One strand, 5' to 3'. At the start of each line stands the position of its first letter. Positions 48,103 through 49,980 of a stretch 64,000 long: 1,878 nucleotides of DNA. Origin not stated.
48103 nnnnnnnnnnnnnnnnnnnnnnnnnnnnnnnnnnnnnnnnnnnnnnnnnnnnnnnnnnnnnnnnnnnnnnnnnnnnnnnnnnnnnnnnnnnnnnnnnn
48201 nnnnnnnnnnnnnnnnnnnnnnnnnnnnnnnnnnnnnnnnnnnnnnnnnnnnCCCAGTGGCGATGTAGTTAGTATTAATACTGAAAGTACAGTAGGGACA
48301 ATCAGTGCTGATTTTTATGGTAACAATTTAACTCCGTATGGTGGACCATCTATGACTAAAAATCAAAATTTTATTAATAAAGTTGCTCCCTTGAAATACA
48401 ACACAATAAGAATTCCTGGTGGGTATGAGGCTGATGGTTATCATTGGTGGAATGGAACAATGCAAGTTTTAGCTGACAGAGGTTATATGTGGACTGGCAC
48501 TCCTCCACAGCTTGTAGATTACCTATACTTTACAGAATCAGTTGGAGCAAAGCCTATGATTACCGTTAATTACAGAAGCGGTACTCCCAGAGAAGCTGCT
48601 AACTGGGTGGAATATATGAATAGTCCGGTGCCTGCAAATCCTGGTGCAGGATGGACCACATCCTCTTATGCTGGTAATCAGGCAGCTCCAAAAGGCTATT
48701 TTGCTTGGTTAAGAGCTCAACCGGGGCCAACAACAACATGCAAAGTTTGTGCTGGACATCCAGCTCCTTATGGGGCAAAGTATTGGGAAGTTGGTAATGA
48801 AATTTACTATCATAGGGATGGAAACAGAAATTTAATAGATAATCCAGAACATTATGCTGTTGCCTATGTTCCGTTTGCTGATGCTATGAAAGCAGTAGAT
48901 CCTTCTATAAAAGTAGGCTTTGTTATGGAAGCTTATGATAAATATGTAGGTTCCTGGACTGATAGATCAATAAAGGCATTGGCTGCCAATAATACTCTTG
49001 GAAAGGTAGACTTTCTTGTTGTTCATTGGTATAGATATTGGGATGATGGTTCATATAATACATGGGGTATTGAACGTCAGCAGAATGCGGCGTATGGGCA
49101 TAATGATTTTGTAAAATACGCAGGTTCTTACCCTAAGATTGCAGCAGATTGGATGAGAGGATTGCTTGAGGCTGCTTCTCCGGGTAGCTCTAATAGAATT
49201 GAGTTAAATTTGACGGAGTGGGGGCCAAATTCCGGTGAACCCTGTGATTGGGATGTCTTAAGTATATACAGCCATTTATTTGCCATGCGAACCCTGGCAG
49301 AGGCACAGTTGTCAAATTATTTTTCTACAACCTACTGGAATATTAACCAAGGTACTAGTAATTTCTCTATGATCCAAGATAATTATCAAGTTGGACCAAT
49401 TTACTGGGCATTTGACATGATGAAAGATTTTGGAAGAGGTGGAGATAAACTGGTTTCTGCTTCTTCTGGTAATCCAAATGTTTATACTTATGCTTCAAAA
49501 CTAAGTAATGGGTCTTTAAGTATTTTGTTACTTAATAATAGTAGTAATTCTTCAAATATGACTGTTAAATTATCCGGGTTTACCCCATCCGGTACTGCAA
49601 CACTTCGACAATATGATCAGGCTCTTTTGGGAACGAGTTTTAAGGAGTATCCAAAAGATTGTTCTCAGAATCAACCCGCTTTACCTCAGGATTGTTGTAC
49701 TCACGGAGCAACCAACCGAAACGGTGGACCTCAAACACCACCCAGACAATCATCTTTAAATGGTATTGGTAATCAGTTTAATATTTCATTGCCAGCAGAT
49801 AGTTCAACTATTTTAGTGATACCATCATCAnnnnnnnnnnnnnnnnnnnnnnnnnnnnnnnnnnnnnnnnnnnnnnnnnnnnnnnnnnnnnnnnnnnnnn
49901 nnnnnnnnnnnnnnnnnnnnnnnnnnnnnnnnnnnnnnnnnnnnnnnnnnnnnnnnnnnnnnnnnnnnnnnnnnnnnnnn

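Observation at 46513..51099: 1,537-aa membrane-anchored enzyme combining two CBM-like repeats, a clan GH-A glycoside hydrolase, a discoidin domain and an SGNH esterase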

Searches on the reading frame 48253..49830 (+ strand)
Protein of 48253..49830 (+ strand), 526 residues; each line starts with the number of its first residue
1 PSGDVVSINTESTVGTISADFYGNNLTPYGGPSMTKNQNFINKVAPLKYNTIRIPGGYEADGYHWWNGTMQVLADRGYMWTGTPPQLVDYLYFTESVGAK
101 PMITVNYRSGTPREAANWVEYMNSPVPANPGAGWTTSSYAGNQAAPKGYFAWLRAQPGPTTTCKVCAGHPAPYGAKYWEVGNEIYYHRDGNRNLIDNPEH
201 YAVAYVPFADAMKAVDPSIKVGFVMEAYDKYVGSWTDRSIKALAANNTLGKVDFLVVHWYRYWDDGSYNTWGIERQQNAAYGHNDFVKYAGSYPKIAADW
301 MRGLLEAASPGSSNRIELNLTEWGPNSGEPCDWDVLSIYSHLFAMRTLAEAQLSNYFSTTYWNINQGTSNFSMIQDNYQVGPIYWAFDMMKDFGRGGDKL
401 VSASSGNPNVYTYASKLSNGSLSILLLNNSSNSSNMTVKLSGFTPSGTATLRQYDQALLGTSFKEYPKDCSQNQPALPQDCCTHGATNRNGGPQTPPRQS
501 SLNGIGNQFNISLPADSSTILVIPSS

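Call 11: search_protein_families(library=pfam, proteins=[window:48253-49830:+], max_evalue=10)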
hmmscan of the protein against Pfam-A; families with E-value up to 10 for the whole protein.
window:48253-49830:+ (526 aa): 3 families
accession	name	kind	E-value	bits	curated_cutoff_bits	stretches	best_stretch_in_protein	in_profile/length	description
PF01229.23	Glyco_hydro_39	-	0.008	15.5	26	1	198-281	170-246/472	Glycosyl hydrolases family 39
PF17801.7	Melibiase_C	-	0.061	13.9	22.9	1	412-451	6-43/71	Alpha galactosidase C-terminal beta sandwich domain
PF17189.10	Glyco_hydro_30C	-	0.094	13.3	22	1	404-441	9-48/65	Glycosyl hydrolase family 30 beta sandwich domain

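Call 20: search_protein_representatives(protein=window:48253-49830:+)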
Query: 526 residues. Proteins with E-value up to 0.001 (for the whole library): 2431; up to 1e-10: 737; up to 1e-30: 13. The best 150 are listed.
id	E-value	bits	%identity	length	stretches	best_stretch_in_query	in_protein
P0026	1.3e-115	403.7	47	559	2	6-461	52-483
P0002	9.9e-65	235.7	41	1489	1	1-460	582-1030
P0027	1.1e-46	176.1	34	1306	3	43-454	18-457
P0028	1.8e-35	139.1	33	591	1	83-486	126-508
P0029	5.3e-35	137.6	42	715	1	6-262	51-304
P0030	2.0e-33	132.4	38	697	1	6-261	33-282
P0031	5.0e-33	131.1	45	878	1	33-266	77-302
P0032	1.4e-32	129.6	44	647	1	6-260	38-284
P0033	1.5e-32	129.5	43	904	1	19-267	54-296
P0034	6.5e-32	127.4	34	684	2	5-377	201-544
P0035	3.6e-31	124.9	40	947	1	11-275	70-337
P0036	6.0e-31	124.2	44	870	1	41-266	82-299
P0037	7.0e-31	124.0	42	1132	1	13-262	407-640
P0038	6.5e-30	120.8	33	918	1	6-454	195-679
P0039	8.0e-30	120.5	37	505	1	5-293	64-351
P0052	1.2e-26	110.0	30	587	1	7-455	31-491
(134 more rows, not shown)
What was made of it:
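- It has 2,431 homologs (call 20).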

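Call 22: search_protein_families(library=pfam, alignment_id=A1, max_evalue=0.001)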
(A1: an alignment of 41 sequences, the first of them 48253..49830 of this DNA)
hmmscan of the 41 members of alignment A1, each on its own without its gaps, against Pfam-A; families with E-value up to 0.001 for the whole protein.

A. member 1, window:48253-49830:+ (526 aa): 0 families

B. families by the number of members that match (of 41 scanned): 30 families (the first 25 are shown)
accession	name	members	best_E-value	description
PF22848.2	ASD1_dom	4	6.8e-11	Alpha-L-arabinofuranosidase 1 domain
PF03662.20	Glyco_hydro_79n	4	9.9e-07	Glycosyl hydrolase family 79, N-terminal domain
PF06964.18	Alpha-L-AF_C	4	1.2e-06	Alpha-L-arabinofuranosidase C-terminal domain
PF16841.11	CBM60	3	4.3e-14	Ca-dependent carbohydrate-binding module xylan-binding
PF22352.2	K319L-like_PKD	2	5e-10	K319L-like, PKD domain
PF13927.12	Ig_3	2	2.1e-09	Immunoglobulin domain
PF17189.10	Glyco_hydro_30C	2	0.00028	Glycosyl hydrolase family 30 beta sandwich domain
PF24517.2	CBM96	1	1.2e-54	Carbohydrate-binding module family 96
PF00553.25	CBM_2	1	4.6e-31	Cellulose binding domain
PF00652.28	Ricin_B_lectin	1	1.8e-28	Ricin-type beta-trefoil lectin domain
PF00942.24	CBM_3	1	1.7e-23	Cellulose binding domain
PF14200.12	RicinB_lectin_2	1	1.6e-21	Ricin-type beta-trefoil lectin domain-like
PF13290.12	CHB_HEX_C_1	1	3.8e-17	Chitobiase/beta-hexosaminidase C-terminal domain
PF11721.14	Malectin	1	2.1e-15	Malectin domain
PF13287.12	Fn3_assoc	1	5.4e-13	Fn3 associated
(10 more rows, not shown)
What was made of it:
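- GH-family members carry CBM2, CBM3, CBM60, CBM96 and ricin domains (call 22).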

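Call 23: search_solved_structures(query=A1, max_evalue=0.01, show_alignments=2)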
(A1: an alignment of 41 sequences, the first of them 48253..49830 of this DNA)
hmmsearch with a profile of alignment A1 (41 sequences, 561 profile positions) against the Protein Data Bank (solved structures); distinct sequences matched with E-value up to 0.01: 58.
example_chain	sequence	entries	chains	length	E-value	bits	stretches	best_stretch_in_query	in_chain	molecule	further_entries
3s2c_A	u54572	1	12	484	4.6e-62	213.5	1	31-511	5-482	Alpha-N-arabinofuranosidase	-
3ug3_A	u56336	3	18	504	6.8e-62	213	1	27-511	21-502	Alpha-L-arabinofuranosidase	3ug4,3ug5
4atw_A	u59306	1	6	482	1.9e-61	211.5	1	57-510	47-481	ALPHA-L-ARABINOFURANOSIDASE DOMAIN PROTEIN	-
2vrk_A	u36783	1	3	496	1.3e-40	142.8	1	29-512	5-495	ALPHA-L-ARABINOFURANOSIDASE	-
8i0a_A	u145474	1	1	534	4.1e-40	141.1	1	69-511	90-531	alpha-L-arabinofuranosidase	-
2vrq_A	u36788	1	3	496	6e-39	137.2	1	29-512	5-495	ALPHA-L-ARABINOFURANOSIDASE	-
6zt6_A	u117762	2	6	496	9.6e-39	136.6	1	29-512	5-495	Alpha-L-arabinofuranosidase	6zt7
6zt8_A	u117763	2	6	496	1.8e-38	135.7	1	29-512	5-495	Alpha-L-arabinofuranosidase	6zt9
6zta_A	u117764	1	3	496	3.4e-38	134.8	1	29-512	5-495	Alpha-L-arabinofuranosidase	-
2y2w_A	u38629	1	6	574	5.8e-38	134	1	20-327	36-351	ARABINOFURANOSIDASE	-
1pz3_A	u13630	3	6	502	7.3e-36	127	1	29-325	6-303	Alpha-L-arabinofuranosidase | Intracellular exo-alpha-(1->5)-L-arabinofuranosidase | GH51 a-l-arabinofuranosidase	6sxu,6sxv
6d25_A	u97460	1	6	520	2.2e-35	125.5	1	35-511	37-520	Alpha-L-arabinosidase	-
1pz2_A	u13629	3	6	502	8.1e-34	120.3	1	29-325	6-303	Alpha-L-arabinofuranosidase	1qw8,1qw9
2c7f_A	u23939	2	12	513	4.3e-31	111.3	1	27-327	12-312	ALPHA-L-ARABINOFURANOSIDASE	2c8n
5o7z_A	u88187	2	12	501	1.3e-30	109.7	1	29-327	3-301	Intracellular exo-alpha-(1->5)-L-arabinofuranosidase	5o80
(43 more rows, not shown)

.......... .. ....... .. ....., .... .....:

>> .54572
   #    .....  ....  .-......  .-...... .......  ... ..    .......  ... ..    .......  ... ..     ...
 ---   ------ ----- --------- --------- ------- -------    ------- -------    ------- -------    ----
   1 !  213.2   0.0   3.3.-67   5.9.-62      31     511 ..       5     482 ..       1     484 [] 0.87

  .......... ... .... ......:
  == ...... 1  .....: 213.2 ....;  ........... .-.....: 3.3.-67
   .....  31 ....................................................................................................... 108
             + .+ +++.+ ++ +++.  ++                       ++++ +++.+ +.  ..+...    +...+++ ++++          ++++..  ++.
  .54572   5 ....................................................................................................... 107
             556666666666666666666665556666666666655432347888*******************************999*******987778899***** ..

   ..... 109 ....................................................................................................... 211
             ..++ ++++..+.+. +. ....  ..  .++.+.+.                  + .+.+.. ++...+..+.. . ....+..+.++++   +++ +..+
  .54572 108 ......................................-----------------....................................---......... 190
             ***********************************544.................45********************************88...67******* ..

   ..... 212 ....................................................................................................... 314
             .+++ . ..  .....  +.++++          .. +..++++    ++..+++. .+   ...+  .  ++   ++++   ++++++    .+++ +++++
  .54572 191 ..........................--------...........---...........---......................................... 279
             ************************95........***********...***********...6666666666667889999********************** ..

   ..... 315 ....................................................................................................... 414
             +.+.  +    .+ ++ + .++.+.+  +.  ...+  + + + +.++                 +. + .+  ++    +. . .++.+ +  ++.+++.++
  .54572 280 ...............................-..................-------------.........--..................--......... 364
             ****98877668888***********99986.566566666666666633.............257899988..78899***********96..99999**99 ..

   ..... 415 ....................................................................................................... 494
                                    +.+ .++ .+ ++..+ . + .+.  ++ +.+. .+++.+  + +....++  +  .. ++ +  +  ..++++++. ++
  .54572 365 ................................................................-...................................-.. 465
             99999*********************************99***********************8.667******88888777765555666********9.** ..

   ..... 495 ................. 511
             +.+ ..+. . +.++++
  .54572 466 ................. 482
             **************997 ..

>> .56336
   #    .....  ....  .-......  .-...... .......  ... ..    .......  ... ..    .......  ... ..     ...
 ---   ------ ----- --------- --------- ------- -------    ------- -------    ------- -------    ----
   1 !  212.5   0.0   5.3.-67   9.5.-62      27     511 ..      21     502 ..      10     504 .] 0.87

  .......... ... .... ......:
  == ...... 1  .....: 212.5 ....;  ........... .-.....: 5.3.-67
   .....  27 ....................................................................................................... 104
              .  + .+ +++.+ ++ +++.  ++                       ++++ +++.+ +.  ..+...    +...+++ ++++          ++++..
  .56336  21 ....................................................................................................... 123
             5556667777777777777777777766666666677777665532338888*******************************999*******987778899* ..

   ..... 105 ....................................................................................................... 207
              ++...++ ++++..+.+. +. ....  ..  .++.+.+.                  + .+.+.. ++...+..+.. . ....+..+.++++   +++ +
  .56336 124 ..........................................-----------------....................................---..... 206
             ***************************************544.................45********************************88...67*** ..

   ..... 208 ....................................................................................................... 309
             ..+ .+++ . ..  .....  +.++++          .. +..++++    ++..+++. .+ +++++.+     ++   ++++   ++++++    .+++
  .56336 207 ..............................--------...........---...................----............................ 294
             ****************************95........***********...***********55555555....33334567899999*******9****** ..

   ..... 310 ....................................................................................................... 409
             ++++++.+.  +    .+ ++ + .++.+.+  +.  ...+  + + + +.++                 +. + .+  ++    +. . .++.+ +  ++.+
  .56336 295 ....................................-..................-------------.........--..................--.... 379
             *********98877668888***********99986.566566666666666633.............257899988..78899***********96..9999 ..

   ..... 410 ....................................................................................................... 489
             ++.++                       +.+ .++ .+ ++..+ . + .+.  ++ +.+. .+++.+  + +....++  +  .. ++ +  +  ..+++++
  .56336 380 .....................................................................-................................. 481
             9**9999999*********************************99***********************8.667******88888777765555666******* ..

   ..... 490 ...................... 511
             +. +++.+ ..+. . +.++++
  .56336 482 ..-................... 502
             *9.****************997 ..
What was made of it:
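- On Clan GH-A glycoside hydrolases: These residues align to E172 and E281 of TmAFase (call 23).
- On GH51: The family profile matches GH51 structures at E 5e-62 over their full length (call 23).
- GH44 (75 bits), GH79 (67) and GH39 (55) score much lower (call 23).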

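Call 35: list_cluster_members(proteins=[P0026, P0027, P0028, P0029, P0030, P0031, P0032, P0034, P0038, P0052])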
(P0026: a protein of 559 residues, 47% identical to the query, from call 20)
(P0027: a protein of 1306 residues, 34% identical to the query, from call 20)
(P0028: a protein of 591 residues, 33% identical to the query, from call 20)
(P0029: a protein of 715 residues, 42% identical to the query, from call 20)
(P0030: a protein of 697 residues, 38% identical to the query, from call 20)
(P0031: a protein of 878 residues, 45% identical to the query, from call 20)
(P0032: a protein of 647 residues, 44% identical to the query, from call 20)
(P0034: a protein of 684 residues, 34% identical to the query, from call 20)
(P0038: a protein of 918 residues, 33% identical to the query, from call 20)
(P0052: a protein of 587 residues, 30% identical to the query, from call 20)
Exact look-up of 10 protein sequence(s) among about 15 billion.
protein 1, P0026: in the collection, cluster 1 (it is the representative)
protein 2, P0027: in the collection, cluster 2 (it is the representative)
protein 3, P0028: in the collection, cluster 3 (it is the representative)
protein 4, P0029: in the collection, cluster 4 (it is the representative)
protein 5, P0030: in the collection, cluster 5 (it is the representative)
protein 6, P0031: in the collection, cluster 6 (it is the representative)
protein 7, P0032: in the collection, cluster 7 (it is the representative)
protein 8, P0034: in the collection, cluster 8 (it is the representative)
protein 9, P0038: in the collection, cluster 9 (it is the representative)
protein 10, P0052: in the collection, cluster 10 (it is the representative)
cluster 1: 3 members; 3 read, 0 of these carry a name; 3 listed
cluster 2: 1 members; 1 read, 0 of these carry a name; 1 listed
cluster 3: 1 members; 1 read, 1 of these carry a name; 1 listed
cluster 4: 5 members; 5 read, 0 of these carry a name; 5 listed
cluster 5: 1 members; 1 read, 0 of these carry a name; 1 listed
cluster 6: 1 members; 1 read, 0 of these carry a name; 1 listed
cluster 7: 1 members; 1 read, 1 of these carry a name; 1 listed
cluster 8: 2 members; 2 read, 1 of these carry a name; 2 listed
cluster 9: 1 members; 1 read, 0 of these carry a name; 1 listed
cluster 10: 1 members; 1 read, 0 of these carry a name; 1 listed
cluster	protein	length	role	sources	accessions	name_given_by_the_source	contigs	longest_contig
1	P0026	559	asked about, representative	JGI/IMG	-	-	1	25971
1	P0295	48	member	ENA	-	-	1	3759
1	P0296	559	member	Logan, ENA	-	-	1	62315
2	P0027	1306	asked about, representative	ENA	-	-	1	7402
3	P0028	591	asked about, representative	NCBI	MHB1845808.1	MAG: glycoside hydrolase 5 family protein [Deltaproteobacteria bacterium]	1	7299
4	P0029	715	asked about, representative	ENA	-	-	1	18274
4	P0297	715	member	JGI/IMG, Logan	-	-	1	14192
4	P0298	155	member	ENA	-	-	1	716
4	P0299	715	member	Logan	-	-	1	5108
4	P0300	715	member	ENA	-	-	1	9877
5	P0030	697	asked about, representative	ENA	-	-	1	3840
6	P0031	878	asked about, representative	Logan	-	-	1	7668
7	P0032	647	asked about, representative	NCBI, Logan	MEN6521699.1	MAG: carbohydrate-binding domain-containing protein [Armatimonadota bacterium]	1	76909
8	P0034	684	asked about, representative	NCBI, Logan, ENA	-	-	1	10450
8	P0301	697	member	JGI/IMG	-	alpha-L-arabinofuranosidase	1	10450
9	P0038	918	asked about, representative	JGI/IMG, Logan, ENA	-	-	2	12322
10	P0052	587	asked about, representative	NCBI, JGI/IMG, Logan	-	-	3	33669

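Call 41: predict_structure(alignment_id=A1)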
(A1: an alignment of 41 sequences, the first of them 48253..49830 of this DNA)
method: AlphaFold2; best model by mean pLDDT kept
length: 526 residues; sequences in the alignment: 41
mean_pLDDT: 85.5   pTM: 0.90
mean pLDDT of the five models: 85.5, 84.5, 84.5, 84.4, 84.2
residues with pLDDT >= 90: 337; 70-90: 81; 50-70: 64; < 50: 44
segments of 3 or more residues with pLDDT < 50: 188-194, 264-266, 280-291, 472-474, 476-488
pLDDT, mean of each block of 10 residues (from residue 1): 84 98 91 90 95 92 91 68 87 98 94 98 98 96 98 96 94 98 71 67 97 99 86 82 97 94 55 57 40 81 96 97 75 72 93 96 71 68 92 97 95 98 96 96 98 88 53 47 45 82 98 96 98
secondary structure, 60 per line:
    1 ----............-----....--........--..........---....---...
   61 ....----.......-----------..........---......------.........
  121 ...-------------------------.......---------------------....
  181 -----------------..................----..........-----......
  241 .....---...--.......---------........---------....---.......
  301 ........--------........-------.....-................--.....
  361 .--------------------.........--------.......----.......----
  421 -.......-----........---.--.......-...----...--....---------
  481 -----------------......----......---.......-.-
elements in order: E5-16 E22-25 H28-35 H38-47 E51-54 H58-62 H71-75 H87-96 E100-105 H112-123 H149-155 E177-180 H198-215 E220-226 H235-245 E254-260 H270-277 H287-290 H294-308 E317-324 H332-336 H338-353 E356-361 H382-390 E399-405 E410-416 E422-428 E434-441 E448-454 H468-471 E498-503 E508-513 E517-523
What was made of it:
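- On Clan GH-A glycoside hydrolases: The AF2 model (pLDDT 85.5) has alternating strands and helices (call 41). In the model, the strand at domain residues 177-180 ends just before E183 (= E772), and E322 (= E911) lies in the strand at 317-324 (call 41).
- The AF2 model (pLDDT 85.5) places E772 just after a strand and E911 within a strand (call 41).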

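Call 43: fold_search(model_id=the predicted structure, library=pdb)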
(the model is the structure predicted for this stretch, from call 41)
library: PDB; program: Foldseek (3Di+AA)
matches with E <= 10: 1645; with E <= 0.001: 471
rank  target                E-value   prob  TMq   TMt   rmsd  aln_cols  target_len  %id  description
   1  3ug3_C                2.5e-28  1.00  0.67  0.72   6.6       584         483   17  Crystal structure of alpha-L-arabinofuranosidase from Thermotoga maritima ligand free form (released 2012-03-07)
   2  3ug3_D                3.1e-28  1.00  0.67  0.73   6.5       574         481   17  Crystal structure of alpha-L-arabinofuranosidase from Thermotoga maritima ligand free form (released 2012-03-07)
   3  3s2c_A                4.4e-28  1.00  0.67  0.72   6.0       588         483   17  Structure of the thermostable GH51 alpha-L-arabinofuranosidase from Thermotoga petrophila RKU-1 (released 2012-02-01)
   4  3ug3_A                1.4e-27  1.00  0.66  0.72   6.5       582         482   18  Crystal structure of alpha-L-arabinofuranosidase from Thermotoga maritima ligand free form (released 2012-03-07)
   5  3ug4_C                1.7e-27  1.00  0.67  0.73   6.6       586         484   16  Crystal structure of alpha-L-arabinofuranosidase from Thermotoga maritima arabinose complex (released 2012-03-07)
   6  2vrk_A                3.6e-27  1.00  0.62  0.66   6.2       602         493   18  Structure of a seleno-methionyl derivative of wild type arabinofuranosidase from Thermobacillus xylanilyticus (released 2008-07-01)
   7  2vrq_A                1.9e-26  1.00  0.62  0.66   6.1       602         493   18  STRUCTURE OF AN INACTIVE MUTANT OF ARABINOFURANOSIDASE FROM THERMOBACILLUS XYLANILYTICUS IN COMPLEX WITH A PENTASACCHA (released 2008-07-01)
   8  6zt9_B                2.2e-26  1.00  0.64  0.68   6.8       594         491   18  X-ray structure of mutated arabinofuranosidase (released 2021-02-10)
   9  6zt8_A                5.9e-26  1.00  0.63  0.68   6.2       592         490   18  X-ray structure of mutated arabinofuranosidase (released 2021-02-10)
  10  6zt6_A                8.7e-26  1.00  0.64  0.69   5.9       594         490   18  X-ray structure of mutated arabinofuranosidase (released 2021-02-10)
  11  6zt7_A                1.8e-25  1.00  0.64  0.68   5.9       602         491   18  X-ray structure of mutated arabinofuranosidase (released 2021-02-10)
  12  4atw_A                1.9e-25  1.00  0.64  0.70   6.5       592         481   17  The crystal structure of Arabinofuranosidase (released 2012-05-23)
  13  3s2c_J                2.2e-25  1.00  0.64  0.70   6.0       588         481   16  Structure of the thermostable GH51 alpha-L-arabinofuranosidase from Thermotoga petrophila RKU-1 (released 2012-02-01)
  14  6d25_B                6.1e-25  1.00  0.65  0.69   6.6       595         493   17  Crystal structure of the GH51 arabinofuranosidase from Xanthomonas axonopodis pv. citri (released 2019-02-20)
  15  6zt9_C                7.2e-25  1.00  0.63  0.67   7.2       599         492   18  X-ray structure of mutated arabinofuranosidase (released 2021-02-10)
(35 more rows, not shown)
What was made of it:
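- On Clan GH-A glycoside hydrolases: All 50 top Foldseek PDB matches are clan GH-A enzymes: GH51, GH44 and GH79 (call 43).
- Foldseek ranks GH51 first (call 43). GH44 endoglucanases and xyloglucanases are the second-best fold match (call 43). The best matches by sequence profile and by fold are all exo-arabinofuranosidases (calls 23, 43).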
